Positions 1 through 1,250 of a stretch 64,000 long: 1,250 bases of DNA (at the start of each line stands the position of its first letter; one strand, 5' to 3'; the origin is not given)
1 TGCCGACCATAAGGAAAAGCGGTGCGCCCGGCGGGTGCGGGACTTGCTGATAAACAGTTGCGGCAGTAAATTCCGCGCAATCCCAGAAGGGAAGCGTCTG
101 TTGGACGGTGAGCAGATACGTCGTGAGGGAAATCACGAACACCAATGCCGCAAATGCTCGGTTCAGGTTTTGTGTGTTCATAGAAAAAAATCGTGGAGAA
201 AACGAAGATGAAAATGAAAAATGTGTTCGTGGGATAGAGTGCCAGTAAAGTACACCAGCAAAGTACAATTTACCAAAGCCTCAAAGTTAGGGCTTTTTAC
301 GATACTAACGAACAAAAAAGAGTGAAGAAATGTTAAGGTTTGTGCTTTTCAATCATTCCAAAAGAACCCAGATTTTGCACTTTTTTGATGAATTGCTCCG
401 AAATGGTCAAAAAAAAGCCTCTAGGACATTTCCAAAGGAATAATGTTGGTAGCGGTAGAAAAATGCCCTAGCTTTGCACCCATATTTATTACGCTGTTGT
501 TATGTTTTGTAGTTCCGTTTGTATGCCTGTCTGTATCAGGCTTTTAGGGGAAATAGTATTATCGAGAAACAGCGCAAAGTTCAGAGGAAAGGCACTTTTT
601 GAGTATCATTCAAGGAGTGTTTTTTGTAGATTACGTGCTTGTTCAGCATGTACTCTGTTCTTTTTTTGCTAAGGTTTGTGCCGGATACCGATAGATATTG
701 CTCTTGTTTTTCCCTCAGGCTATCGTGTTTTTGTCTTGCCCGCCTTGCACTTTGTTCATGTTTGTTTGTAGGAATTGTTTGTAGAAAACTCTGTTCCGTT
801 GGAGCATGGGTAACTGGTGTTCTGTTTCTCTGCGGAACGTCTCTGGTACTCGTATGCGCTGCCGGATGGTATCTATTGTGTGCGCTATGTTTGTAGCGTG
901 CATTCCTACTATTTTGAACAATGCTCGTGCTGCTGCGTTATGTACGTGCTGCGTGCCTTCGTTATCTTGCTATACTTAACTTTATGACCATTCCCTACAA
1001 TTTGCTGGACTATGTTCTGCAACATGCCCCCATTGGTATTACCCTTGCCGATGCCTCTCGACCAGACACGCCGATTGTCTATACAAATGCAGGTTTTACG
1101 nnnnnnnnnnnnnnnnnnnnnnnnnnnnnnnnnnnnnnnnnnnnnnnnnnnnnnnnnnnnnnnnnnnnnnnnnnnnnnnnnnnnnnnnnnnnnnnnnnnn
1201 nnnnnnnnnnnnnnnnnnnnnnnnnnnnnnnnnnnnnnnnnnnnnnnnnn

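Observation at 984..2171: Canonical LOV (blue-light) histidine kinase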

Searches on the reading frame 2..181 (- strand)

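Call 28: search_protein_families(library=pfam, proteins=[window:2-181:-], max_evalue=0.0001)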
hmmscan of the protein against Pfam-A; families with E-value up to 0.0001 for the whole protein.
window:2-181:- (60 aa): 1 family
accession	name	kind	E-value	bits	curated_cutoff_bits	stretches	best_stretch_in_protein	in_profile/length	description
PF11028.14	TMEM260-like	-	3.5e-08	33.9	24.2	1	34-60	1-27/179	Protein O-mannosyl-transferase TMEM260-like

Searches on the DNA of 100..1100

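Call 29: search_rna_families(source=window, start=100, end=1100, threshold=evalue, max_evalue=1)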
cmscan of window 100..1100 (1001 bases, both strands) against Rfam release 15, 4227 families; matches with E-value up to 1: 0.
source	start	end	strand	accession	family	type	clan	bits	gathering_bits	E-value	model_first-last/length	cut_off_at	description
